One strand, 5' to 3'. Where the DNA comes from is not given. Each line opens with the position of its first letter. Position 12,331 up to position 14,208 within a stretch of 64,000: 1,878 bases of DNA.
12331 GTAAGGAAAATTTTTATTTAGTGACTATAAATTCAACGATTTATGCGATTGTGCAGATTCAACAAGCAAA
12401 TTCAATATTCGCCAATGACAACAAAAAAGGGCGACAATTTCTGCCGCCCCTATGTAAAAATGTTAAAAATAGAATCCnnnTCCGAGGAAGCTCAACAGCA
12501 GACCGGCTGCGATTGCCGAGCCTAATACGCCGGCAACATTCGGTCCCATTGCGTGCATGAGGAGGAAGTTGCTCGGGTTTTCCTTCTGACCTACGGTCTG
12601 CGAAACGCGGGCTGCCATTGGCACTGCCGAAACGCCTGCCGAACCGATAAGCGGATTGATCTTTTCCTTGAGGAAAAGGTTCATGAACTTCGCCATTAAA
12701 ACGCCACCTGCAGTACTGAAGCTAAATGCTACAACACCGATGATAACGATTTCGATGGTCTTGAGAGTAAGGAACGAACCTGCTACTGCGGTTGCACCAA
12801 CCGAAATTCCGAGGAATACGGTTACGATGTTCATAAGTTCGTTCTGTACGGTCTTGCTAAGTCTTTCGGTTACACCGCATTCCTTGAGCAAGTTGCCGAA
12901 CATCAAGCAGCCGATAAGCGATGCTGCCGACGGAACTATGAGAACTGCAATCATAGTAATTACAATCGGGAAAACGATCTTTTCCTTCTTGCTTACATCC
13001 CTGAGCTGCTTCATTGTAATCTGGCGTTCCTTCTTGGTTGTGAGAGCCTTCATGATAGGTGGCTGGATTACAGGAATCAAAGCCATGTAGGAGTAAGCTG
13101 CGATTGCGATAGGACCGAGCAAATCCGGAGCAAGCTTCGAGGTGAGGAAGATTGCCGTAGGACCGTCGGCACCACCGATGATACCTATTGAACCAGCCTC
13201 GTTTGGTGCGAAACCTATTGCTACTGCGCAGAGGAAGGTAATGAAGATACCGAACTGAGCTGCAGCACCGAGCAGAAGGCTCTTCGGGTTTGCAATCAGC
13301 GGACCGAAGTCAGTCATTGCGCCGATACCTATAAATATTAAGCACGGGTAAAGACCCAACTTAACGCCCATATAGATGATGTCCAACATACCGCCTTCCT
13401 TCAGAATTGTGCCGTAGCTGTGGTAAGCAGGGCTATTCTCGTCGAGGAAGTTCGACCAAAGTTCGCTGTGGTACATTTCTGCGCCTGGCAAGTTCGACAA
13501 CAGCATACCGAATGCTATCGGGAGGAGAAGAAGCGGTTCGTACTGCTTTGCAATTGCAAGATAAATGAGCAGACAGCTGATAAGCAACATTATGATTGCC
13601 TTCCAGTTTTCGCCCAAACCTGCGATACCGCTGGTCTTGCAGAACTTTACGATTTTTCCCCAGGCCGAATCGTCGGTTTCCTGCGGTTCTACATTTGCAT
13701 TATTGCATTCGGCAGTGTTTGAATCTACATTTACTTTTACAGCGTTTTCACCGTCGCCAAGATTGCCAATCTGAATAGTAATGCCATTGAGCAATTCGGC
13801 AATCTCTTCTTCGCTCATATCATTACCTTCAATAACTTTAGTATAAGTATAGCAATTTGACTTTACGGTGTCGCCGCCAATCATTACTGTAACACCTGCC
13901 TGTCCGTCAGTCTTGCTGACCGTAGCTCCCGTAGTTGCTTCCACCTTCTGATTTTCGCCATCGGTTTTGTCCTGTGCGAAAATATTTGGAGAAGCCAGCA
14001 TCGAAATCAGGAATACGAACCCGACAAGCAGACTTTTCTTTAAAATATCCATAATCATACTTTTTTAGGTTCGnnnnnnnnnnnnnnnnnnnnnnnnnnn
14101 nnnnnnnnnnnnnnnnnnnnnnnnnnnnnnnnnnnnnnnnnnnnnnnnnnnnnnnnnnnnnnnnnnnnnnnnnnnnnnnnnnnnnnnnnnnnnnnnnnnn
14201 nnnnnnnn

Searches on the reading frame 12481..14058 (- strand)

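Call 72: search_protein_families(library=pfam, proteins=[window:12481-14058:-], max_evalue=0.001)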
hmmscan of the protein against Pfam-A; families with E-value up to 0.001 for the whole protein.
window:12481-14058:- (526 aa): 1 family
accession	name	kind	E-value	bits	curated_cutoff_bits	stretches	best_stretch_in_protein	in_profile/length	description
PF03977.18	OAD_beta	-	1.9e-166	553.8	31.6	1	154-525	2-349/349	Na+-transporting oxaloacetate decarboxylase beta subunit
